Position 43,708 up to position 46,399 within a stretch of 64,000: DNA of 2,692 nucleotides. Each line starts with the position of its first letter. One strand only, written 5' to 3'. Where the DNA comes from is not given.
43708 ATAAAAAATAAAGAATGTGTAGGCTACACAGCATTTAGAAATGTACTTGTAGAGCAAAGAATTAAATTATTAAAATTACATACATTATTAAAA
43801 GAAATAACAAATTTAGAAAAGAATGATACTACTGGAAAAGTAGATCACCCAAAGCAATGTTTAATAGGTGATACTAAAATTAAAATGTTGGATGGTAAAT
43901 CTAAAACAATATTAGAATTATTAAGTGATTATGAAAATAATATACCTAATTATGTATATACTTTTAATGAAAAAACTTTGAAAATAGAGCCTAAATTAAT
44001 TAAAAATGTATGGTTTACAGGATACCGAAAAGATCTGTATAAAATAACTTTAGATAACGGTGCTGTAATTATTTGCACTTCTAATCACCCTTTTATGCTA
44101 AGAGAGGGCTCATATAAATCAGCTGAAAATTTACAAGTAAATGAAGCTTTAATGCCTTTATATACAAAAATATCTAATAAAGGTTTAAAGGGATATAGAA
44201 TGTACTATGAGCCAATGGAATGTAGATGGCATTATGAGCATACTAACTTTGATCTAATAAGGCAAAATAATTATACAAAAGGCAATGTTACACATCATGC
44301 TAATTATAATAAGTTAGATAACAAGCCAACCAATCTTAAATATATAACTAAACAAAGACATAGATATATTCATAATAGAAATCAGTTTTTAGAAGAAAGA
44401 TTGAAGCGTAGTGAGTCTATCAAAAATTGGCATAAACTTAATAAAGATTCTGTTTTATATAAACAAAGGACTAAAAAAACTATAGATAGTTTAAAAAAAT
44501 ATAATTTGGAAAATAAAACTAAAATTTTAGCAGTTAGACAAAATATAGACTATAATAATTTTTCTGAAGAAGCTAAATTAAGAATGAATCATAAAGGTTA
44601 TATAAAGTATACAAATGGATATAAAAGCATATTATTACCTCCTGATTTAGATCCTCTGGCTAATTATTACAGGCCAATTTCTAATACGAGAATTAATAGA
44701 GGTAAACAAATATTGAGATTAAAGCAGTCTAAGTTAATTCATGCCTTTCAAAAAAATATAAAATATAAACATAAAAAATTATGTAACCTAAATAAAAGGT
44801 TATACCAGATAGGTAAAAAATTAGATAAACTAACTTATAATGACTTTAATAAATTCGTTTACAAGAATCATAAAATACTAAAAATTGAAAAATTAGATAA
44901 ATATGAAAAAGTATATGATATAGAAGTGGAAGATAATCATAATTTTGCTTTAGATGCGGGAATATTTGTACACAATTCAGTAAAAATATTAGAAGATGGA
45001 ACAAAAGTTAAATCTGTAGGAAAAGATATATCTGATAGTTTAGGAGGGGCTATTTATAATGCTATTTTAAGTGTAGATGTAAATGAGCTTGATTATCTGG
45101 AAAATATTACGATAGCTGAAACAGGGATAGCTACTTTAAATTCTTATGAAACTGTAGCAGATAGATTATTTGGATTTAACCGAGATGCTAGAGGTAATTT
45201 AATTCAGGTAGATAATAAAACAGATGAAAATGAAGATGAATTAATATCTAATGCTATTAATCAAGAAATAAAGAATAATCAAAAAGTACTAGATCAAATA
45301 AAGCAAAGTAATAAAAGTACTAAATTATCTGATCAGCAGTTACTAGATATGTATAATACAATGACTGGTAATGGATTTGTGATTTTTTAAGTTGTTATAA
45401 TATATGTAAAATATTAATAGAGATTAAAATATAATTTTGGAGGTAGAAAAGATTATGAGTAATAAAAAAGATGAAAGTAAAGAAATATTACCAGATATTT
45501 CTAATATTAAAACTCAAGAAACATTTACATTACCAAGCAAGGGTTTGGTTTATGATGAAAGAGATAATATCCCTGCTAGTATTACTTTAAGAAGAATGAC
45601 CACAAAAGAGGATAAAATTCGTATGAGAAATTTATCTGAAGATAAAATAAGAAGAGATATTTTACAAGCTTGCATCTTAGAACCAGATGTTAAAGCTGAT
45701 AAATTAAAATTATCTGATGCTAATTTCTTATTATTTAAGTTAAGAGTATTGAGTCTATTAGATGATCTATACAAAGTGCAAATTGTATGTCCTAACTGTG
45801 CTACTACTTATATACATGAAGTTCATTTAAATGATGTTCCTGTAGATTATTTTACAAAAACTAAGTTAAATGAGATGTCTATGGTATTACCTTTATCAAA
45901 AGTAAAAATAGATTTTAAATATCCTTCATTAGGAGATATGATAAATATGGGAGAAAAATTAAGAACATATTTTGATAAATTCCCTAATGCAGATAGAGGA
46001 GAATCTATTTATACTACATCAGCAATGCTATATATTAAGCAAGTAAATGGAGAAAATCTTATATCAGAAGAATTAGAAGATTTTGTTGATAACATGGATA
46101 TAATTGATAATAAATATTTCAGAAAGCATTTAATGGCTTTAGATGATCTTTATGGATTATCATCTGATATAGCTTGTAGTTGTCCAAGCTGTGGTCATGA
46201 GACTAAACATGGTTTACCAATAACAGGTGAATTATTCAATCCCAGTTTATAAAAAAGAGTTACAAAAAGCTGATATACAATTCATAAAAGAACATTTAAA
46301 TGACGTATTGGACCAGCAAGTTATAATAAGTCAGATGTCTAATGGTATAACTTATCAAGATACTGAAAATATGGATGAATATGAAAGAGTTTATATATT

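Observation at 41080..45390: Terminase-like large ATPase/nuclease interrupted by two inteins, the first in the P-loop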

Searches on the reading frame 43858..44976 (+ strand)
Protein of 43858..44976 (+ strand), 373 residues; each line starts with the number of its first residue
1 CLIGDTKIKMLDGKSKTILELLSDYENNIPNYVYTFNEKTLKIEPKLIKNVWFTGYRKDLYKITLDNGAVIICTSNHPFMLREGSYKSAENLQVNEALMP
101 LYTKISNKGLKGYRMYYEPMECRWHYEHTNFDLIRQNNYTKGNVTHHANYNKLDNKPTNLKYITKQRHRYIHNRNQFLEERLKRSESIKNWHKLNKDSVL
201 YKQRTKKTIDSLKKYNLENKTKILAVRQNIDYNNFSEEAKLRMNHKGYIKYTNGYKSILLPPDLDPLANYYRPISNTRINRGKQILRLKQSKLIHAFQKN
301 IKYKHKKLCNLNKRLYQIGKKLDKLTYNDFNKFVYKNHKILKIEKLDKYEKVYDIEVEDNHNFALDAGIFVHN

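Call 7: search_protein_families(library=pfam, proteins=[window:43858-44976:+], max_evalue=1)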
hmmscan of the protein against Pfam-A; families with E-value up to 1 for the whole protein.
seq(373 aa): 2 families
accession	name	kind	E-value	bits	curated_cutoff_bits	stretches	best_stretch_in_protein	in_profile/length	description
PF14890.11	Intein_splicing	-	1.1e-26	93.9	35.8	1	9-373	2-155/155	Intein splicing domain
PF13392.12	HNH_3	-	0.00046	20.2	24.8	1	143-169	19-45/46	HNH endonuclease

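Call 8: search_protein_families(library=phrogs, proteins=[window:43858-44976:+], max_evalue=0.1)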
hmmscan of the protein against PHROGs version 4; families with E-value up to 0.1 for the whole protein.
seq(373 aa): 5 families
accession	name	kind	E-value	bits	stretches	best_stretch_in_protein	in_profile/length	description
phrog_28563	-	unknown function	1.4e-05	26.2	1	338-373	36-70/98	-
phrog_7545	-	DNA, RNA and nucleotide metabolism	0.00022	22.4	1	141-195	101-153/160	HNH endonuclease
phrog_21964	-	DNA, RNA and nucleotide metabolism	0.0013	19.4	1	138-192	178-229/244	HNH endonuclease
phrog_15127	-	head and packaging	0.0014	18.2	1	56-99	265-307/602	head protein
phrog_19902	-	DNA, RNA and nucleotide metabolism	0.0037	18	1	135-176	98-140/221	HNH endonuclease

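Call 21: search_solved_structures(query=window:43858-44976:+, max_evalue=1, show_alignments=2)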
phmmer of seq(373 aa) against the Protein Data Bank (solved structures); distinct sequences matched with E-value up to 1: 23.
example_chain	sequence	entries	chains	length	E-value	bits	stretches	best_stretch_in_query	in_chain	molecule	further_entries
2jmz_A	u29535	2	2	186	2.4e-06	30.1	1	31-97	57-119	Hypothetical protein MJ0781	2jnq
6qaz_A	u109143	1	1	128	2.9e-05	26.6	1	53-92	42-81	cyanophage-like gp41-1 intein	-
1mi8_A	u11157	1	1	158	0.0001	24.7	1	3-98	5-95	DnaB intein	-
4o1r_A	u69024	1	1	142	0.0003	23.2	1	3-98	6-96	Replicative DNA helicase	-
6frg_A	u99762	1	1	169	0.00096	21.5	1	4-98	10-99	Replicative DNA helicase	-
6frh_A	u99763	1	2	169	0.00097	21.5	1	4-98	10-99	Replicative DNA helicase,Replicative DNA helicase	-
6riz_A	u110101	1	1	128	0.0011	21.3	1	53-91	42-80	gp41-1 intein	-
8ubs_A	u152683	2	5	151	0.0041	19.4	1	2-99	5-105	NrdJ-1 | Nrdj-1 intein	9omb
7qil_A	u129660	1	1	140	0.0046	19.3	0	349-371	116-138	DnaE intein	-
2keq_A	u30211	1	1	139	0.0077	18.6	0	339-371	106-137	DNA polymerase III alpha subunit, Nucleic acid binding OB-fold tRNA/helicase-type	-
6rpq_A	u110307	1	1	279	0.0082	18.5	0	349-373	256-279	Ubiquitin-like protein SMT3,1108aa long hypothetical cell division control protein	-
2lwy_A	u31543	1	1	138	0.0082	18.5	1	33-99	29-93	BACTERIAL INTEIN-LIKE DOMAIN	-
4kl5_A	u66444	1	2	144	0.0087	18.4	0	343-371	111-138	DNA polymerase III, alpha subunit, Nucleic acid binding, OB-fold, tRNA/helicase-type chime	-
7cfv_A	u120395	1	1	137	0.0092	18.3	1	342-373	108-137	Spl DnaX mini-intein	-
2cw7_A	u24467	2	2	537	0.0095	18.3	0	334-373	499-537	Endonuclease PI-PkoII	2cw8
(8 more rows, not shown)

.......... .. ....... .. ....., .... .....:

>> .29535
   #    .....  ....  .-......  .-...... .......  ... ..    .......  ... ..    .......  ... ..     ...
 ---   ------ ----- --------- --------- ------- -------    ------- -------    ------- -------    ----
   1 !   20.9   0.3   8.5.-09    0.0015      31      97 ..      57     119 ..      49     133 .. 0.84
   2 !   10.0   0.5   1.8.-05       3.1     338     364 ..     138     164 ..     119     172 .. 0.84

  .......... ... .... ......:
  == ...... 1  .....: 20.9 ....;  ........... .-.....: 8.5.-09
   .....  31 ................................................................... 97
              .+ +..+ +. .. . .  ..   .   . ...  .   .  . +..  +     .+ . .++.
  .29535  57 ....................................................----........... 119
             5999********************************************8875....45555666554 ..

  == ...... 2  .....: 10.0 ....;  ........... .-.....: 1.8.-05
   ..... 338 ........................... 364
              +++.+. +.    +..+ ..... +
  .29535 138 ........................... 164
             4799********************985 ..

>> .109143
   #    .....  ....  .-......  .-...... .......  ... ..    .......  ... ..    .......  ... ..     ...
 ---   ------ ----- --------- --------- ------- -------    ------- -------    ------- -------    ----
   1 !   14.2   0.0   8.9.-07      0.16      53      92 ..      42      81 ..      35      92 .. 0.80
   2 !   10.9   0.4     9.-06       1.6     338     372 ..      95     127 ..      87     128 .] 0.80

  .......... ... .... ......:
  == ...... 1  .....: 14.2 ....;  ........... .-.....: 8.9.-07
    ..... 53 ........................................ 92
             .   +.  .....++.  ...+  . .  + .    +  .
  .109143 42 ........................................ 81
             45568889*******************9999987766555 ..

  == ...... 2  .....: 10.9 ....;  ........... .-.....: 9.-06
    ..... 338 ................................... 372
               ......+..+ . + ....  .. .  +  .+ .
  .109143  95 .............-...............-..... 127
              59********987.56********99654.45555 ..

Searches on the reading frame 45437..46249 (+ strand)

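Call 3: search_protein_families(library=pfam, proteins=[window:45437-46249:+], max_evalue=0.01)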
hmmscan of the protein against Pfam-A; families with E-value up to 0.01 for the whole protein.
window:45437-46249:+ (271 aa): 1 family
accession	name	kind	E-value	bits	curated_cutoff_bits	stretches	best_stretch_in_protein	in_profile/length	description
PF12322.14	T4_baseplate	-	6.4e-21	75.5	24.5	1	37-260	14-211/219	T4 bacteriophage base plate protein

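Call 4: search_protein_families(library=phrogs, proteins=[window:45437-46249:+], max_evalue=0.001)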
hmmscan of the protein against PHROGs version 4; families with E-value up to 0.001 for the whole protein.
window:45437-46249:+ (271 aa): 2 families
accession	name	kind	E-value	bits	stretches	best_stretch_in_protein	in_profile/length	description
phrog_150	-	tail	1.4e-23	84.7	1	27-268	14-233/282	baseplate hub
phrog_13792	-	unknown function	1.2e-05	25.9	1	21-264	11-254/263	-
